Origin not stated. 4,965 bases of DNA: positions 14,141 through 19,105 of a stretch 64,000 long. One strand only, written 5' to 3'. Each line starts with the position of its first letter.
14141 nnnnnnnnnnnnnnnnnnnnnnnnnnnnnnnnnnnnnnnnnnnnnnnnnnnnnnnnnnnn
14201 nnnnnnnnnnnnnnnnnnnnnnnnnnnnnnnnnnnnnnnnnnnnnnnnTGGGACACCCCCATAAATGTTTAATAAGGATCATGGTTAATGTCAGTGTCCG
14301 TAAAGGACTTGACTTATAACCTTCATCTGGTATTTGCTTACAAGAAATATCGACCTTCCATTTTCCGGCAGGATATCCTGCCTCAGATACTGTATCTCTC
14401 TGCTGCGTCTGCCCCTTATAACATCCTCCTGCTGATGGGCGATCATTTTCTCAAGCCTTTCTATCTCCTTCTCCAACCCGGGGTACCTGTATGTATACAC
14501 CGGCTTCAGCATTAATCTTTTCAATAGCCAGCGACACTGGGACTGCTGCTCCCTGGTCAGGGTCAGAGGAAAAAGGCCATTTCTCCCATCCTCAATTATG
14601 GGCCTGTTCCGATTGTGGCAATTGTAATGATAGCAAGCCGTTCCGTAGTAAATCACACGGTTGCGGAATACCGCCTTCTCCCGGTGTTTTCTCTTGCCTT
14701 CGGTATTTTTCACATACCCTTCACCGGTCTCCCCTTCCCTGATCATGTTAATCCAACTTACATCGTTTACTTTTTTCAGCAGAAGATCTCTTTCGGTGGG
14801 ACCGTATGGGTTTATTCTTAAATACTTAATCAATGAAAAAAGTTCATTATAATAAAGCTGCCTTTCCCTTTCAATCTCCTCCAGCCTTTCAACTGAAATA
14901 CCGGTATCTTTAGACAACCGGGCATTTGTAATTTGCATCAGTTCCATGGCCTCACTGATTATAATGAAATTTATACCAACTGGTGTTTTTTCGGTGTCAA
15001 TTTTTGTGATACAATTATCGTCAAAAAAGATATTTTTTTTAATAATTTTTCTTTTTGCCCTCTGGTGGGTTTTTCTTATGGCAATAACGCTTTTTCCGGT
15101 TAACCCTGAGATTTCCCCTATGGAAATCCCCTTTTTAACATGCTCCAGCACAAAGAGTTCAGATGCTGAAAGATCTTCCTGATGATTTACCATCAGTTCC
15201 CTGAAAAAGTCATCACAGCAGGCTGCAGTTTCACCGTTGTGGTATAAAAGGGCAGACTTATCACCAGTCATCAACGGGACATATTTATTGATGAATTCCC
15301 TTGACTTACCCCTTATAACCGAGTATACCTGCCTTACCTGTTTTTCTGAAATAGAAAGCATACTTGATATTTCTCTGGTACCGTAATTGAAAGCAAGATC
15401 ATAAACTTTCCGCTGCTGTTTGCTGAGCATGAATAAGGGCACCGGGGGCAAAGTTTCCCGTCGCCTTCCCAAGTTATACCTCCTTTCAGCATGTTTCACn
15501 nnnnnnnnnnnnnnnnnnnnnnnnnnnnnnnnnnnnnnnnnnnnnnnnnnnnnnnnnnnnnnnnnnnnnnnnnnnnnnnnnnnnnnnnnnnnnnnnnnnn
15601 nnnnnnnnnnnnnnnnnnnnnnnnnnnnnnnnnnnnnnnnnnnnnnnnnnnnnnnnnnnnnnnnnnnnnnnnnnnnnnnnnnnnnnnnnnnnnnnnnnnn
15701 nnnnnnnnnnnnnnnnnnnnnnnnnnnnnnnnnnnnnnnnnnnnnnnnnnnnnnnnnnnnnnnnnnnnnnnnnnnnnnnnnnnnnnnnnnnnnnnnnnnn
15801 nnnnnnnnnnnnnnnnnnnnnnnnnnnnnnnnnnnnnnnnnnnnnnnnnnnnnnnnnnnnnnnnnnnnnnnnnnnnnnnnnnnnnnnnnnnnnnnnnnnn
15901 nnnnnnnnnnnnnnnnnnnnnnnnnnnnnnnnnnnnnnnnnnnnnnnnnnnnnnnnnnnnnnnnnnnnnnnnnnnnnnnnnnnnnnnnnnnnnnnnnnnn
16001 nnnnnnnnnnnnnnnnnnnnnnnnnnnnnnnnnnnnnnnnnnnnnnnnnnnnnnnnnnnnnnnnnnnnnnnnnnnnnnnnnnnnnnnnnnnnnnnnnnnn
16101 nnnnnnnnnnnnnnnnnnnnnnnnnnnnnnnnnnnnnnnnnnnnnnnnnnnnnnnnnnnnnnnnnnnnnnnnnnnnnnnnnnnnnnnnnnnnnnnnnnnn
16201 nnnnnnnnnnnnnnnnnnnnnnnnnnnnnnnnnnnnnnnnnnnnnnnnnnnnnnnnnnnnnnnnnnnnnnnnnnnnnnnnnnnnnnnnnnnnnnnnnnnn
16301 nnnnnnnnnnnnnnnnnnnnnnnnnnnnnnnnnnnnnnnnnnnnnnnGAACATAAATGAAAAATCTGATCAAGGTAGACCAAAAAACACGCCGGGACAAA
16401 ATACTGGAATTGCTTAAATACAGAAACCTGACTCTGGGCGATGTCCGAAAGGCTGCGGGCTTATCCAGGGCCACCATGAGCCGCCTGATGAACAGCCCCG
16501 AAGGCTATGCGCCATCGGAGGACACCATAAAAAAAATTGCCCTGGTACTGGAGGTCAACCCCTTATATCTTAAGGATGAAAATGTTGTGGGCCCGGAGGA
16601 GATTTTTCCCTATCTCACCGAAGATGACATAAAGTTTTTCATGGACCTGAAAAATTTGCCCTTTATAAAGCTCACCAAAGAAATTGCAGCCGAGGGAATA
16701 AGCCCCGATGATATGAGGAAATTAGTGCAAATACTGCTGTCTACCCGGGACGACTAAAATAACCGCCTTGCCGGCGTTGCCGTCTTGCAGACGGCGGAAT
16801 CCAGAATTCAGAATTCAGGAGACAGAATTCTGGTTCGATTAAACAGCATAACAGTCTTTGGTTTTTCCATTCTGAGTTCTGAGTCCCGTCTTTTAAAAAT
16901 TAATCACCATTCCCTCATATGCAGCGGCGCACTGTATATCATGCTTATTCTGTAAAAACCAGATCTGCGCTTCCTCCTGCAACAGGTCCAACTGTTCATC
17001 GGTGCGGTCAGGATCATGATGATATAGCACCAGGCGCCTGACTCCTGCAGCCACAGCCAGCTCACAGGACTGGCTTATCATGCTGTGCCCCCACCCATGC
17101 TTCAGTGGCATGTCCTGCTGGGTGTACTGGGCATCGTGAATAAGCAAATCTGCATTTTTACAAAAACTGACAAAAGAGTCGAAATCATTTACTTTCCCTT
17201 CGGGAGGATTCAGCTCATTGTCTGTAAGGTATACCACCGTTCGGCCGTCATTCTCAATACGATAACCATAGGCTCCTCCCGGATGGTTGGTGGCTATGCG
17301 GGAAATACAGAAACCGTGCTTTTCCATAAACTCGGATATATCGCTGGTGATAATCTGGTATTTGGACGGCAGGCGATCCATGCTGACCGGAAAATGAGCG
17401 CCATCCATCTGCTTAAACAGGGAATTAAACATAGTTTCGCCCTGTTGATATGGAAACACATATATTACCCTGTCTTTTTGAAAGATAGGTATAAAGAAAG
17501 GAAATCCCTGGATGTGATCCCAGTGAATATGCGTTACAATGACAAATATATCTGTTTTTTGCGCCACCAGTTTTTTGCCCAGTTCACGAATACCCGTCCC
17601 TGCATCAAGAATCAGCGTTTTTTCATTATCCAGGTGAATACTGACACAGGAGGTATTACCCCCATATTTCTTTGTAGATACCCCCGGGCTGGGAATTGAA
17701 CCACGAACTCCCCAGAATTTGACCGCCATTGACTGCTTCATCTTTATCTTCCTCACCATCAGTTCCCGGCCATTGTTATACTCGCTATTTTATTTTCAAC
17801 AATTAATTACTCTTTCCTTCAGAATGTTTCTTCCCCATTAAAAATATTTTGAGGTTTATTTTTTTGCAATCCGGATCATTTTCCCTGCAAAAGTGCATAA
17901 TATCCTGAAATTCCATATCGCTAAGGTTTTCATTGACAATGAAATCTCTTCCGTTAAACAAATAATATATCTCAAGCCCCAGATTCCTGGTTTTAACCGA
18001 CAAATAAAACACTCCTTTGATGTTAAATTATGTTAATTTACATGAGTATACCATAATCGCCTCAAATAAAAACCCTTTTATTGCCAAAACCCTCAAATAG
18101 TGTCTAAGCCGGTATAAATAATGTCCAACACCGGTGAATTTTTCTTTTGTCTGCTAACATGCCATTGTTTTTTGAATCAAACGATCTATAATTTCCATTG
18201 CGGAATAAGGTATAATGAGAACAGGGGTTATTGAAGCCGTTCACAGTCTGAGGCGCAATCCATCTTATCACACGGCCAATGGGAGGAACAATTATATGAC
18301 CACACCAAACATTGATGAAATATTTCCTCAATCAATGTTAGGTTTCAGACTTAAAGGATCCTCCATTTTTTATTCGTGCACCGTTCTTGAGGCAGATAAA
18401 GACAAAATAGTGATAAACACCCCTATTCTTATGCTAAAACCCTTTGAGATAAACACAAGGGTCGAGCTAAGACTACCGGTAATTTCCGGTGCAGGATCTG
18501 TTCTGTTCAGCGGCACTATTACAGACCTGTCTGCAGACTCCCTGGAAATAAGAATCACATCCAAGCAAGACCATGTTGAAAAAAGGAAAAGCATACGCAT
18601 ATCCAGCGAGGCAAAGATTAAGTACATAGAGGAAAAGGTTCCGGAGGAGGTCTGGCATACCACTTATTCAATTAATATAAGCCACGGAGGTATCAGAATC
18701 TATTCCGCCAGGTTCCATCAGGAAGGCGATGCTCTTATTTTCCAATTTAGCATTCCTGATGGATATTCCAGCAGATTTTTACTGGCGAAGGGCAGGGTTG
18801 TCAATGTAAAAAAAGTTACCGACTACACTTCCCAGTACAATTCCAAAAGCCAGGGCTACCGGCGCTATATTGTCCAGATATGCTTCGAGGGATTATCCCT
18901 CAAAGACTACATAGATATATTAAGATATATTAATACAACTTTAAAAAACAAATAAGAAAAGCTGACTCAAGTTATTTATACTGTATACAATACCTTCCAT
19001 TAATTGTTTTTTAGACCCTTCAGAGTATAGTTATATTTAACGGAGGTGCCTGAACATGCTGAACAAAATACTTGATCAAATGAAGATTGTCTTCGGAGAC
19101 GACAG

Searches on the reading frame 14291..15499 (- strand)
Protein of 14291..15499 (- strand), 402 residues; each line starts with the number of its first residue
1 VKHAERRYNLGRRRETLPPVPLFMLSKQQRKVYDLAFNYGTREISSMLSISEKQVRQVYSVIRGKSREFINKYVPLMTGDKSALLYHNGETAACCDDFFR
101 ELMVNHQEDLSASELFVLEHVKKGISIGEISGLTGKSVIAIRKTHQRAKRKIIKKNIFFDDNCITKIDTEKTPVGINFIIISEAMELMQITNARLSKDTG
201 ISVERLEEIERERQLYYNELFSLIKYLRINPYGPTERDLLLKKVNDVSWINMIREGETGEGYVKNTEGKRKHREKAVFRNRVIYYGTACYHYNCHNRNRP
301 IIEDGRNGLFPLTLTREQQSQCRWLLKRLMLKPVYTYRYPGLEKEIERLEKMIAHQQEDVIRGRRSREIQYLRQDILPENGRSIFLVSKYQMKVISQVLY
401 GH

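Call 71: search_protein_families(library=pfam, proteins=[window:14291-15499:-])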
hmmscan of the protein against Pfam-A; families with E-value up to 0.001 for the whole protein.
window:14291-15499:- (402 aa): 1 family
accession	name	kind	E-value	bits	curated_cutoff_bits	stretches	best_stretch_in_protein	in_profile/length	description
PF08281.18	Sigma70_r4_2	-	2.5e-07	30.7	25.7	0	24-57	10-45/54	Sigma-70, region 4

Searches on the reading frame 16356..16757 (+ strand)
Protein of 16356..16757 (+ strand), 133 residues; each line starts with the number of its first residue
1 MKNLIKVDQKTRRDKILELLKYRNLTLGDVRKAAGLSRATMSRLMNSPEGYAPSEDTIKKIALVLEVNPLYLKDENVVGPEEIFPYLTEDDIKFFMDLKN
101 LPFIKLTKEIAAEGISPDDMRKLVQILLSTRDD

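Call 23: search_protein_families(library=pfam, proteins=[window:16356-16757:+])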
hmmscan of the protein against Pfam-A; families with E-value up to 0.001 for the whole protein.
window:16356-16757:+ (133 aa): 3 families
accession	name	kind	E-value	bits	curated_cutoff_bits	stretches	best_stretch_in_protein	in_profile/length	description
PF13443.12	HTH_26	-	5.2e-08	33.5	22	1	15-69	1-54/63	Cro/C1-type HTH DNA-binding domain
PF01381.28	HTH_3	-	2.6e-05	24.6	23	1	18-72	3-55/55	Helix-turn-helix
PF00356.27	LacI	-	0.00015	21.9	27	1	26-65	1-38/46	Bacterial regulatory proteins, lacI family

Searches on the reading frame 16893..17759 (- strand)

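Call 23: search_protein_families(library=pfam, proteins=[window:16893-17759:-])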
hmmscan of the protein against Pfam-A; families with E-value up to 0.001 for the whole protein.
window:16893-17759:- (288 aa): 2 families
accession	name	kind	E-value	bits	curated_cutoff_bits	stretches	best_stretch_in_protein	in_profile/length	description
PF12706.13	Lactamase_B_2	-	6.2e-17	62.3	27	1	49-248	3-200/200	Beta-lactamase superfamily domain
PF00753.33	Lactamase_B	-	3.5e-06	27.5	22.7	1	34-192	4-161/196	Metallo-beta-lactamase superfamily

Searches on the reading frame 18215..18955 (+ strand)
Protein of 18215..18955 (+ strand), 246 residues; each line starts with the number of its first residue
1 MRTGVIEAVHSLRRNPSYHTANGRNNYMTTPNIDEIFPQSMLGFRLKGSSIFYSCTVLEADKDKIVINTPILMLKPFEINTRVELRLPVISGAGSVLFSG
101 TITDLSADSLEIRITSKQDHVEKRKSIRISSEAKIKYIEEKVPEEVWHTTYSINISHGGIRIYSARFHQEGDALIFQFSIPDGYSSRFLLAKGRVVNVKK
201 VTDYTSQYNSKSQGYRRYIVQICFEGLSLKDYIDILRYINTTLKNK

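Call 71: search_protein_families(library=pfam, proteins=[window:18215-18955:+])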
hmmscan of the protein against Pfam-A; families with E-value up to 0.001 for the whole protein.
window:18215-18955:+ (246 aa): 1 family
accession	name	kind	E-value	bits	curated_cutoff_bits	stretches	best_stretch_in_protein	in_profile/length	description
PF07238.19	PilZ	-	1.7e-07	31.9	22.5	1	123-224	2-101/102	PilZ domain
